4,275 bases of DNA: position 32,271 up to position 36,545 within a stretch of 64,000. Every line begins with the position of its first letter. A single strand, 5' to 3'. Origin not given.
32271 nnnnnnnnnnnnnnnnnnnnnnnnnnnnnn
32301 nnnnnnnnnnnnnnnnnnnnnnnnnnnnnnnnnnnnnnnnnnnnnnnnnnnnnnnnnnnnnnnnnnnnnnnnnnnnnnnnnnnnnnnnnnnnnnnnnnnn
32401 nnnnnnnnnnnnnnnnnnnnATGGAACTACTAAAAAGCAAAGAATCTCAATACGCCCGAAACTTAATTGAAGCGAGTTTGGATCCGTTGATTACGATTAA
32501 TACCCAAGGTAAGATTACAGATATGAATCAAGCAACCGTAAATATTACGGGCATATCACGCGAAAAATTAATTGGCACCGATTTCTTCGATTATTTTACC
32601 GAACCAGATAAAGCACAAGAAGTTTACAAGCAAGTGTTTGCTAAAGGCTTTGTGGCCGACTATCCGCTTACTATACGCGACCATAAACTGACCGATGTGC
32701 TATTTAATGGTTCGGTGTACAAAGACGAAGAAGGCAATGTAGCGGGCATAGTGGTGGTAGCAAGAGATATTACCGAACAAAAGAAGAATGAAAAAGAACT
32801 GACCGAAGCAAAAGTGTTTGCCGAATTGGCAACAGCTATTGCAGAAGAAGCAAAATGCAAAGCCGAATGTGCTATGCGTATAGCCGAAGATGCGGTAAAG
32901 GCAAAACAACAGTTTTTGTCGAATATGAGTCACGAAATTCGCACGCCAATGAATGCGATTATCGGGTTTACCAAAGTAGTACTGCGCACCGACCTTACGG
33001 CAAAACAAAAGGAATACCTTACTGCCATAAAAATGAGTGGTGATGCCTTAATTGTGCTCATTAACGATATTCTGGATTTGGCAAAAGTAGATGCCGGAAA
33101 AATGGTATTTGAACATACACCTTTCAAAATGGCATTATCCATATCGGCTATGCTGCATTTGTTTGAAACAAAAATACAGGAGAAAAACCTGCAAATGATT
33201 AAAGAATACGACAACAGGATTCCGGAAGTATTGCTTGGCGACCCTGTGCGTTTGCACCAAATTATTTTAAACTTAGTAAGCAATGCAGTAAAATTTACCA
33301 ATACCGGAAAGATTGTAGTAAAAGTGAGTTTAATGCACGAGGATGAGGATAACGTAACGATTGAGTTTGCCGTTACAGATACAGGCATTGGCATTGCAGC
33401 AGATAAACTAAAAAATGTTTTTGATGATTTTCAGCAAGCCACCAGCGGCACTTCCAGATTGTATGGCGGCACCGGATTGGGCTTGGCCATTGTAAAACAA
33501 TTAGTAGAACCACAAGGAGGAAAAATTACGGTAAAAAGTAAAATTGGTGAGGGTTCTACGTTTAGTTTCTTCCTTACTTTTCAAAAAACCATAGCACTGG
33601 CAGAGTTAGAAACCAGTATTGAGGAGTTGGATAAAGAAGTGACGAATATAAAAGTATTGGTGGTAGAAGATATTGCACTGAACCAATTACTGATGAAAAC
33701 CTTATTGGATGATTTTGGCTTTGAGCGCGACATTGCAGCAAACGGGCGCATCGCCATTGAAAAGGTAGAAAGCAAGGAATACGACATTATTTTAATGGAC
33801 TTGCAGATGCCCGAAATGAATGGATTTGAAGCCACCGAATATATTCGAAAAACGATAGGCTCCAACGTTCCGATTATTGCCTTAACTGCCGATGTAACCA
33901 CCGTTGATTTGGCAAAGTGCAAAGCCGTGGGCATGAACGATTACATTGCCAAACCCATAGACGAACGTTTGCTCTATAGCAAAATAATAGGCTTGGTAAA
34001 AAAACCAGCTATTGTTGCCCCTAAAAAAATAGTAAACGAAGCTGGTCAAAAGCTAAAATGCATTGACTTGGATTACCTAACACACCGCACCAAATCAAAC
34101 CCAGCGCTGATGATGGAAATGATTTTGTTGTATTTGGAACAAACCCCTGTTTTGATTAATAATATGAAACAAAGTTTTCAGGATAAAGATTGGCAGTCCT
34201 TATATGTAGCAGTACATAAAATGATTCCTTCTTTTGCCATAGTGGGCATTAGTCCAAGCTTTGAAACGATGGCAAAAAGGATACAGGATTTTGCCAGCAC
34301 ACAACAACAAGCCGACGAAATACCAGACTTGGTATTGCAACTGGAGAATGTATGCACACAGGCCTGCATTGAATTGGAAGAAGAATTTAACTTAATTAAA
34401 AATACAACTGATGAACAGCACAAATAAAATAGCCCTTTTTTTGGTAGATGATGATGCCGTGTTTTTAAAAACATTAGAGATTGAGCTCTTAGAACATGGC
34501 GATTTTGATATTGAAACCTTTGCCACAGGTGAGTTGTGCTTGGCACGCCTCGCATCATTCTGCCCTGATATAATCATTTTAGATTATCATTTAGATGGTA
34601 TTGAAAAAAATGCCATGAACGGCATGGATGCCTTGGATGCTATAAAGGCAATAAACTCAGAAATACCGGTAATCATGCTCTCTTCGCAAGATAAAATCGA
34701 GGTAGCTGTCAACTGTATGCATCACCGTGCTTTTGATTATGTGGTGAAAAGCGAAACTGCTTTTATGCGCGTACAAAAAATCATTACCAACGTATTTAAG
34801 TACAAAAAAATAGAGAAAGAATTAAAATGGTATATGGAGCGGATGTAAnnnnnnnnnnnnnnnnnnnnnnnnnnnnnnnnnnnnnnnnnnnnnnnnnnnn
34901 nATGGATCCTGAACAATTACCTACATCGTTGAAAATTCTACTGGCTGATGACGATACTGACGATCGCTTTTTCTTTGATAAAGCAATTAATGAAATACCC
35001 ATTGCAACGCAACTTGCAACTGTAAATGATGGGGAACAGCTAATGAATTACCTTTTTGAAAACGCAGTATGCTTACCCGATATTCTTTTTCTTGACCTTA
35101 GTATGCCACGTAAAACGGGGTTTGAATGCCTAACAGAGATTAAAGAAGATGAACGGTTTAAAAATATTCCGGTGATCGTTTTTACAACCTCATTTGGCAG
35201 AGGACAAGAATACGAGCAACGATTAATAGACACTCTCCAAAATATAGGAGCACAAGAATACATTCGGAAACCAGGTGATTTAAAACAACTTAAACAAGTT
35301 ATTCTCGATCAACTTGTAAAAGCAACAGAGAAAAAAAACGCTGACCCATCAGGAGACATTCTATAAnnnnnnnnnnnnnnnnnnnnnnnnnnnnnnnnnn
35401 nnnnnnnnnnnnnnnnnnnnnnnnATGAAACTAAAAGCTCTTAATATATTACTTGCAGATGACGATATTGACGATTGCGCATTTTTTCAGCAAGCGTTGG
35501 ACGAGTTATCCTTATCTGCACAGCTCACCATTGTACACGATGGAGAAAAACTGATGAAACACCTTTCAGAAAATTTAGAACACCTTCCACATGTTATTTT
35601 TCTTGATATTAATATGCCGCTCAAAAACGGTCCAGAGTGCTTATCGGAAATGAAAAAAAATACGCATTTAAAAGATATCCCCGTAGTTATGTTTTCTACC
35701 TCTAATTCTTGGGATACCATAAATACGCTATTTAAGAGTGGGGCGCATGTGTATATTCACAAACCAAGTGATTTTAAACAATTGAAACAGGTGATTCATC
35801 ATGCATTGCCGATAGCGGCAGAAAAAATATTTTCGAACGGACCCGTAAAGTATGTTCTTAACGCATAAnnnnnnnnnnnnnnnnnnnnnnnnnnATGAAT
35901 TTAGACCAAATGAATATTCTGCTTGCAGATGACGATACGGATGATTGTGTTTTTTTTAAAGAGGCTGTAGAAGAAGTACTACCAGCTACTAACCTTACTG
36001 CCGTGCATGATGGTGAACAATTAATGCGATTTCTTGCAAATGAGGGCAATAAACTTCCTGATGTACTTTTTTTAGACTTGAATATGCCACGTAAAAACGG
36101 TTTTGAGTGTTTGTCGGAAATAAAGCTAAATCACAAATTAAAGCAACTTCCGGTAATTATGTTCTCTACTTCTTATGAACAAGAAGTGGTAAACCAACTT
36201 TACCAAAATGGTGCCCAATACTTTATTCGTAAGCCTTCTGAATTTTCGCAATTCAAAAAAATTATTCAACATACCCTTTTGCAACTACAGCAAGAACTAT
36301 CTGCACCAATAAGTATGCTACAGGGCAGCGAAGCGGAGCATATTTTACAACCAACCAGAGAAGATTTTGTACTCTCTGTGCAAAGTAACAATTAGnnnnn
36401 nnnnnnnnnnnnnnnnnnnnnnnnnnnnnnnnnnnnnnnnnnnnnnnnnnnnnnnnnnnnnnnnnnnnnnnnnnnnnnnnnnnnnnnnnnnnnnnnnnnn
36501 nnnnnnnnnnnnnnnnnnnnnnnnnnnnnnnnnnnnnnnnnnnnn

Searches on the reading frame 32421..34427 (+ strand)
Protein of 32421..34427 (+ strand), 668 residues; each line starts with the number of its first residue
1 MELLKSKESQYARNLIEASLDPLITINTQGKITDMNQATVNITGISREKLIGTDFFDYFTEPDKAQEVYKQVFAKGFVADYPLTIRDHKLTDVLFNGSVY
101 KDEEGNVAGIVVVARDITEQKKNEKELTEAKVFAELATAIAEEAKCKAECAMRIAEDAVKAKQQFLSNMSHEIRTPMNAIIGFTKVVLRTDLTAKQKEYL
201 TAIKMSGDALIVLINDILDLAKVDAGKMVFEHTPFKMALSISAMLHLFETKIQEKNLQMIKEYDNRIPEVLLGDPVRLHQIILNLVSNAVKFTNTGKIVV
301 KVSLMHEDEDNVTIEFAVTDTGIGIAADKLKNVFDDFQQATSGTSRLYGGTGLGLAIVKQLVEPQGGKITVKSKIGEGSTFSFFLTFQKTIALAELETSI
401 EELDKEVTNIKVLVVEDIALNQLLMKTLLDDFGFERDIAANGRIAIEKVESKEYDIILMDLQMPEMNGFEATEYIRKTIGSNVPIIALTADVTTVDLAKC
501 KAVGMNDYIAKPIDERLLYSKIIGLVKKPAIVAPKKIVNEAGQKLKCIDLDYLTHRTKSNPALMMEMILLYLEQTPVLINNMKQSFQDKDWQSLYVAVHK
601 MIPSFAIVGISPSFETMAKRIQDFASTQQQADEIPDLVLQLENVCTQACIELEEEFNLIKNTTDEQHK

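Call 7: search_protein_families(library=pfam, proteins=[window:32421-34427:+], max_evalue=0.01)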
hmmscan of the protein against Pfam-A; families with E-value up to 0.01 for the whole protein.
window:32421-34427:+ (668 aa): 10 families
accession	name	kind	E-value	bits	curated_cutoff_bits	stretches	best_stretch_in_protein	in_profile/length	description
PF02518.31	HATPase_c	-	1e-29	103.7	26.4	1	273-387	1-109/111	Histidine kinase-, DNA gyrase B-, and HSP90-like ATPase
PF00072.30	Response_reg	-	2.5e-26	92.4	30.2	1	412-522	1-110/111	Response regulator receiver domain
PF00512.31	HisKA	-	9e-20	70.9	26.9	1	161-226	1-66/66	His Kinase A (phospho-acceptor) domain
PF00989.32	PAS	-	2.7e-12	47.1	22.6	1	13-117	4-113/113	PAS fold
PF13426.13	PAS_9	-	1.3e-11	45.1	27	1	22-119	3-103/103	PAS domain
PF08448.16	PAS_4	-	1.2e-09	38.9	23.1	1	17-121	2-109/110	PAS fold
PF24820.1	Diguanyl_cycl_sensor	-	1.3e-05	25.6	28.1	1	15-75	1-59/109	Diguanylate cyclase-like sensor domain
PF13188.13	PAS_8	-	3.6e-05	23.9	21.8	1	13-63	4-55/65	PAS domain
PF13589.12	HATPase_c_3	-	0.0014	19.1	25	1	278-374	3-93/137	Histidine kinase-, DNA gyrase B-, and HSP90-like ATPase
PF01627.28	Hpt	-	0.0038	17.9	24.6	0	566-646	1-79/84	Hpt domain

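Call 42: search_protein_families(library=ncbifam, proteins=[window:32421-34427:+], max_evalue=0.001)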
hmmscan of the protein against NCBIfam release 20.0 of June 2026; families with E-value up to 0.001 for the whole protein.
window:32421-34427:+ (668 aa): 152 families (the best 25 are shown)
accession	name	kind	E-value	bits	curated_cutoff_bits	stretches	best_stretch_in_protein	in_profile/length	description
NF008318.0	PRK11107.1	equivalog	5.4e-119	398.7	890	2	150-404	281-535/920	two-component sensor histidine kinase BarA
TIGR02956.1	TMAO_torS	equivalog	3.1e-101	340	676.5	1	113-527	414-821/967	TMAO reductase system sensor histidine kinase/response regulator TorS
NF008302.0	PRK11091.1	equivalog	7.7e-99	331.9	838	2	155-647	276-764/779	aerobic respiration two-component sensor histidine kinase ArcB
NF041947.1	LuxQ_Vibrio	equivalog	6.1e-95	318.8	1200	1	138-522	449-835/843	quorum-sensing autoinducer 2 sensor kinase/phosphatase LuxQ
NF045901.1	HisKinLetSLeg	equivalog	4.2e-94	316.2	1650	2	148-392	279-523/906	two-component system sensor histidine kinase LetS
NF038297.2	hybrid_HK_HrmK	equivalog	1e-78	265.5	725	1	160-519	233-601/607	hybrid histidine kinase/response regulator HrmK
NF011874.0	PRK15347.1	equivalog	1.7e-75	254.8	852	2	136-400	373-627/921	two component system sensor kinase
NF008099.0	PRK10841.1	equivalog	2.5e-69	234.1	920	2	153-384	461-687/949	two-component system sensor histidine kinase RcsC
NF008543.0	PRK11466.1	equivalog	9.3e-64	215.7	982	1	133-642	420-903/914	TMAO reductase system sensor histidine kinase/response regulator TorS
NF046044.1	PnpS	equivalog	4.9e-62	210.2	400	2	160-385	168-389/390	two-component system histidine kinase PnpS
NF047874.1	MASE3_PAS_HK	subfamily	4.2e-57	194.3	560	1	7-412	262-649/655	MASE3 domain-containing sensor histidine kinase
NF007420.1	PRK09959.1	equivalog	2.1e-55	187.9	1995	1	155-658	705-1191/1197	acid-sensing system histidine kinase EvgS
NF033092.0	HK_WalK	equivalog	3.4e-51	174.5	725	2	160-386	370-593/594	cell wall metabolism sensor histidine kinase WalK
NF041832.1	near_NosP_CTERM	subfamily_domain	8.1e-51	173.2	400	1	156-514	1-358/370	NahK/ErcS family hybrid sensor histidine kinase/response regulator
TIGR02966.1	phoR_proteo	equivalog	1.4e-49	168.9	334.2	1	160-384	112-332/333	phosphate regulon sensor histidine kinase PhoR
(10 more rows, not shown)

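Call 54: list_cluster_members(proteins=[P0001, window:32421-34427:+, window:34411-34848:+, window:53136-54611:+])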
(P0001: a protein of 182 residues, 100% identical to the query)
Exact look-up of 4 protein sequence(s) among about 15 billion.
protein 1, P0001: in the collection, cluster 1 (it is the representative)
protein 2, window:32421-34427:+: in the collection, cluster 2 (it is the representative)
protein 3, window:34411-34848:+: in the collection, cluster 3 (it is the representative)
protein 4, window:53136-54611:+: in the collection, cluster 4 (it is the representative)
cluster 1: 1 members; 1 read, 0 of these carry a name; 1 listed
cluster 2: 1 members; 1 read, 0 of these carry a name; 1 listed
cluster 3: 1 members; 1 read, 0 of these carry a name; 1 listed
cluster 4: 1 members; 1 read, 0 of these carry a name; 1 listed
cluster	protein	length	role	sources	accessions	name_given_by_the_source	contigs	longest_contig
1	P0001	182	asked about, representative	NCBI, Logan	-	-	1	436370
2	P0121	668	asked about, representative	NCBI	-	-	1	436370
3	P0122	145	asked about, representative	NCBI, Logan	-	-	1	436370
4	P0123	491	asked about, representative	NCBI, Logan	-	-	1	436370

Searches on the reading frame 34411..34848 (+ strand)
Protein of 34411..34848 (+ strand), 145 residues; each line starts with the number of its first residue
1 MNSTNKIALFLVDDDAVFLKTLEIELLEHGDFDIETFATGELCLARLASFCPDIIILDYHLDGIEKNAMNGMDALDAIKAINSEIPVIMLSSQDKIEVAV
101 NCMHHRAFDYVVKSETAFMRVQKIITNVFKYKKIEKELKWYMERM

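Call 7: search_protein_families(library=pfam, proteins=[window:34411-34848:+], max_evalue=0.01)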
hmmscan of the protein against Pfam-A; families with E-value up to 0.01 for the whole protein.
window:34411-34848:+ (145 aa): 1 family
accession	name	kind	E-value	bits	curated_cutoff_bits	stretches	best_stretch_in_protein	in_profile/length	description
PF00072.30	Response_reg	-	1.8e-17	63.9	30.2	1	10-115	2-101/111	Response regulator receiver domain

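Call 42: search_protein_families(library=ncbifam, proteins=[window:34411-34848:+], max_evalue=0.001)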
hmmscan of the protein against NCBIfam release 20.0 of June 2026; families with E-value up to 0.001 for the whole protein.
window:34411-34848:+ (145 aa): 56 families (the best 25 are shown)
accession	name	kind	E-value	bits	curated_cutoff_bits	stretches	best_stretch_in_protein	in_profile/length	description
NF051870.1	NAssimRespRegNtrX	equivalog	2.6e-14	53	600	1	10-117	5-108/452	nitrogen assimilation response regulator NtrX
NF041946.1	LuxO_transreg_Vib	equivalog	1.5e-13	50.4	800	1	19-135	8-118/463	quorum-sensing sigma-54 dependent transcriptional regulator LuxO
NF008469.0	PRK11361.1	equivalog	3.9e-12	45.6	714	1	8-138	6-129/461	acetoacetate metabolism transcriptional regulator AtoC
NF006900.1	PRK09390.1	equivalog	7.2e-12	45.3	255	1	5-114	3-106/203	response regulator FixJ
NF040689.1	MtrAB_MtrA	equivalog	1.4e-11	44.2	300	1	10-127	2-112/219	MtrAB system response regulator MtrA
NF008176.1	PRK10923.1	equivalog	2.3e-11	43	620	1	8-114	5-105/469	nitrogen regulation protein NR(I)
NF001965.0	PRK00742.1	subfamily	3e-11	43.1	293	1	6-123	3-117/357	chemotaxis-specific protein-glutamate methyltransferase CheB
TIGR01818.1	ntrC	equivalog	3.7e-11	42.5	558.6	1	10-113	2-99/463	nitrogen regulation protein NR(I)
NF045505.1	RR_RssB_Pseudo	equivalog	5.8e-11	42.1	700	1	5-143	4-136/394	two-component system response regulator RssB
NF041733.1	resp_reg_CseB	equivalog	3.3e-10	39.7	350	1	9-124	3-111/228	two-component system response regulator CseB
NF007689.0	PRK10365.1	equivalog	3.6e-10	39.2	760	1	4-130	3-122/441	sigma-54-dependent response regulator transcription factor ZraR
NF051850.1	RespRegRprY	equivalog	6.4e-10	38.8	370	1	5-132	3-127/234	response regulator transcription factor RprY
NF052313.1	T9SS_RR_PorX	equivalog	6.6e-10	38.4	300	1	9-114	3-102/513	T9SS response regulator signal transducer PorX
NF011695.0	PRK15115.1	equivalog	1.1e-09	37.7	763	1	4-114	4-108/445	two-component system response regulator GlrR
TIGR02154.1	PhoB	equivalog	1.7e-09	37.3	296.2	1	9-116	5-108/226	phosphate regulon transcriptional regulator PhoB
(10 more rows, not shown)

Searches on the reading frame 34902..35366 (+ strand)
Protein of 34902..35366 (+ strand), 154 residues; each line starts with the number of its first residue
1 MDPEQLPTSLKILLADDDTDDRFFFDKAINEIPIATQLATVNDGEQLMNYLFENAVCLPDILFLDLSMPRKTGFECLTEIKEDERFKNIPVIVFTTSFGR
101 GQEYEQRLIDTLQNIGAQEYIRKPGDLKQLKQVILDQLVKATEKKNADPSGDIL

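Call 7: search_protein_families(library=pfam, proteins=[window:34902-35366:+], max_evalue=0.01)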
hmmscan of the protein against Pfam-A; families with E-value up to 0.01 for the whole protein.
window:34902-35366:+ (154 aa): 1 family
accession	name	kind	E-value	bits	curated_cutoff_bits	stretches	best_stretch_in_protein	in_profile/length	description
PF00072.30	Response_reg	-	2.1e-15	57.3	30.2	1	12-134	1-110/111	Response regulator receiver domain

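Call 42: search_protein_families(library=ncbifam, proteins=[window:34902-35366:+], max_evalue=0.001)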
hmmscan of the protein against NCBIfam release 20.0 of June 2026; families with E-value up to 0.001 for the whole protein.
window:34902-35366:+ (154 aa): 50 families (the best 25 are shown)
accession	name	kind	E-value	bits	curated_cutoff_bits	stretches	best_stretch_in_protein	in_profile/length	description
TIGR01818.1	ntrC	equivalog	8.4e-11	41.3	558.6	1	12-146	1-122/463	nitrogen regulation protein NR(I)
TIGR02154.1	PhoB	equivalog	2.7e-10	39.9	296.2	1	12-145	5-127/226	phosphate regulon transcriptional regulator PhoB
NF008199.0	PRK10955.1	equivalog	6e-10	39.4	341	1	11-134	3-111/232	envelope stress response regulator transcription factor CpxR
NF038297.2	hybrid_HK_HrmK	equivalog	9.9e-10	37.7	725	1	7-134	488-604/607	hybrid histidine kinase/response regulator HrmK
TIGR02875.1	spore_0_A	equivalog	2e-09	37.1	200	1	10-143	3-127/262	sporulation transcription factor Spo0A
NF045901.1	HisKinLetSLeg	equivalog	7.2e-09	34.2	1650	1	10-143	672-794/906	two-component system sensor histidine kinase LetS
NF008677.0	PRK11697.1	equivalog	1.6e-08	34.2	246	1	10-147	2-124/238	two-component system response regulator BtsR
NF001965.0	PRK00742.1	subfamily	2.4e-08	33.6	293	1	9-140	3-125/357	chemotaxis-specific protein-glutamate methyltransferase CheB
NF051850.1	RespRegRprY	equivalog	2.7e-08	33.5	370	1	9-146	4-128/234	response regulator transcription factor RprY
NF012023.0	PRK15479.1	equivalog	2.8e-08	33.6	337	1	11-134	2-112/224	transcriptional regulator TctD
NF008318.0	PRK11107.1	equivalog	2.9e-08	32.3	890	1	9-142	667-789/920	two-component sensor histidine kinase BarA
NF007820.0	PRK10529.1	equivalog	5.2e-08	32.6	325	1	12-147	4-125/225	two-component system response regulator KdpE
NF045717.1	DVU0259_DivK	exception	5.4e-08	33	160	1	10-97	3-85/117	DVU0259 family response regulator domain-containing protein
NF008469.0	PRK11361.1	equivalog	7.2e-08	31.5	714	1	10-138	5-120/461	acetoacetate metabolism transcriptional regulator AtoC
NF045944.1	ResRegRpaBCyano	equivalog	1e-07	31.6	330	1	35-145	21-119/229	response regulator transcription factor RpaB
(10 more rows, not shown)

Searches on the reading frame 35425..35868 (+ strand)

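Call 7: search_protein_families(library=pfam, proteins=[window:35425-35868:+], max_evalue=0.01)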
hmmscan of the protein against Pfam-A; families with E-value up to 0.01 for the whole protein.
window:35425-35868:+ (147 aa): 1 family
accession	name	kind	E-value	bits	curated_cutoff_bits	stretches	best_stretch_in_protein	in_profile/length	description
PF00072.30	Response_reg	-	1.7e-17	64.1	30.2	1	8-124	1-110/111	Response regulator receiver domain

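Call 42: search_protein_families(library=ncbifam, proteins=[window:35425-35868:+], max_evalue=0.001)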
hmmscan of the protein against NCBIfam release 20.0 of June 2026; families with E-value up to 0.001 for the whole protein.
window:35425-35868:+ (147 aa): 57 families (the best 25 are shown)
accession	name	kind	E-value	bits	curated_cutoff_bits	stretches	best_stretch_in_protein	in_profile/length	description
NF038297.2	hybrid_HK_HrmK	equivalog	1.1e-11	44.1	725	1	5-125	490-605/607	hybrid histidine kinase/response regulator HrmK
TIGR01818.1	ntrC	equivalog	1.2e-11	44.1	558.6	1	8-134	1-120/463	nitrogen regulation protein NR(I)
NF007935.0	PRK10651.1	equivalog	1.5e-11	43.9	250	1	15-127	12-123/216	two-component system response regulator NarL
NF007689.0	PRK10365.1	equivalog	5.9e-11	41.8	760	1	3-130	3-123/441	sigma-54-dependent response regulator transcription factor ZraR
NF041367.1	CheY_Halo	equivalog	7.6e-11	42.4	200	1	15-125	4-111/114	chemotaxis protein CheY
NF001965.0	PRK00742.1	subfamily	1.5e-10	40.8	293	1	15-125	9-120/357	chemotaxis-specific protein-glutamate methyltransferase CheB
NF007969.0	PRK10693.1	equivalog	6.8e-10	38.5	329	1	15-128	13-124/337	two-component system response regulator RssB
NF045901.1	HisKinLetSLeg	equivalog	1.1e-09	36.8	1650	1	2-125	668-786/906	two-component system sensor histidine kinase LetS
NF052445.1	RespRegMctR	equivalog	1.4e-09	37.7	300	1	31-145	24-134/205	two-component system response regulator MctR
NF045717.1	DVU0259_DivK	exception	2.1e-09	37.5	160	1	7-128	4-116/117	DVU0259 family response regulator domain-containing protein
NF008199.0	PRK10955.1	equivalog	2.5e-09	37.4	341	1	7-124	3-111/232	envelope stress response regulator transcription factor CpxR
NF008469.0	PRK11361.1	equivalog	3.1e-09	36.1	714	1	33-132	30-124/461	acetoacetate metabolism transcriptional regulator AtoC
TIGR02875.1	spore_0_A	equivalog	4e-09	36.1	200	1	6-128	3-122/262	sporulation transcription factor Spo0A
NF051850.1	RespRegRprY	equivalog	4.1e-09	36.2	370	1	6-125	5-117/234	response regulator transcription factor RprY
NF041946.1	LuxO_transreg_Vib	equivalog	6.2e-09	35.2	800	1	18-129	9-113/463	quorum-sensing sigma-54 dependent transcriptional regulator LuxO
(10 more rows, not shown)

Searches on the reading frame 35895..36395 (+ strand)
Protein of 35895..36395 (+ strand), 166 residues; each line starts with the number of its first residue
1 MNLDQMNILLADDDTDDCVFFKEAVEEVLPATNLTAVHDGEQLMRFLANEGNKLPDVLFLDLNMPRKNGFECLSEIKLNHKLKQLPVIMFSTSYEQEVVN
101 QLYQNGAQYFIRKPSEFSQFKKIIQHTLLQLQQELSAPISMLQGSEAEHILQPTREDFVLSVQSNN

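Call 7: search_protein_families(library=pfam, proteins=[window:35895-36395:+], max_evalue=0.01)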
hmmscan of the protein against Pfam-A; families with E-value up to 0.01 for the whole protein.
window:35895-36395:+ (166 aa): 1 family
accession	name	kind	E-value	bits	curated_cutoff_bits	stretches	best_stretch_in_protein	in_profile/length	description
PF00072.30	Response_reg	-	2.7e-18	66.6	30.2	1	8-124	1-110/111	Response regulator receiver domain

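Call 42: search_protein_families(library=ncbifam, proteins=[window:35895-36395:+], max_evalue=0.001)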
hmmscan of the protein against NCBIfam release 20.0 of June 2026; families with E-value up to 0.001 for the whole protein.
window:35895-36395:+ (166 aa): 58 families (the best 25 are shown)
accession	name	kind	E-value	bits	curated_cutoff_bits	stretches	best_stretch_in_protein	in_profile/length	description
TIGR02875.1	spore_0_A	equivalog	4.2e-13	49.1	200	1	5-141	2-135/262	sporulation transcription factor Spo0A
NF008199.0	PRK10955.1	equivalog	1.8e-11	44.4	341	1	7-115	3-102/232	envelope stress response regulator transcription factor CpxR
NF001965.0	PRK00742.1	subfamily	3.7e-11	42.8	293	1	16-132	10-127/357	chemotaxis-specific protein-glutamate methyltransferase CheB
TIGR01818.1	ntrC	equivalog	8.9e-11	41.2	558.6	1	8-140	1-126/463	nitrogen regulation protein NR(I)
NF008677.0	PRK11697.1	equivalog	4.1e-10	39.4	246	1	16-132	8-120/238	two-component system response regulator BtsR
NF041830.1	RR_TF_ErdR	exception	4.4e-10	39.6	390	1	7-128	3-121/213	response regulator transcription factor ErdR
NF045901.1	HisKinLetSLeg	equivalog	6.1e-10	37.7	1650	1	4-134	670-792/906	two-component system sensor histidine kinase LetS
NF051850.1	RespRegRprY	equivalog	1.5e-09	37.6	370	1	4-128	3-120/234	response regulator transcription factor RprY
NF007935.0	PRK10651.1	equivalog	2.6e-09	36.6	250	1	4-125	5-121/216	two-component system response regulator NarL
NF008176.1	PRK10923.1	equivalog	2.9e-09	36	620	1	10-133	8-124/469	nitrogen regulation protein NR(I)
NF008469.0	PRK11361.1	equivalog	1.4e-08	33.9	714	1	8-133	7-124/461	acetoacetate metabolism transcriptional regulator AtoC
NF041367.1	CheY_Halo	equivalog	2e-08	34.6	200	1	15-125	4-111/114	chemotaxis protein CheY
TIGR02154.1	PhoB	equivalog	2.8e-08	33.3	296.2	1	21-120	14-112/226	phosphate regulon transcriptional regulator PhoB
NF007969.0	PRK10693.1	equivalog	2.9e-08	33.1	329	1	6-128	8-124/337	two-component system response regulator RssB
NF040689.1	MtrAB_MtrA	equivalog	7.9e-08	31.9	300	1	20-134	9-119/219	MtrAB system response regulator MtrA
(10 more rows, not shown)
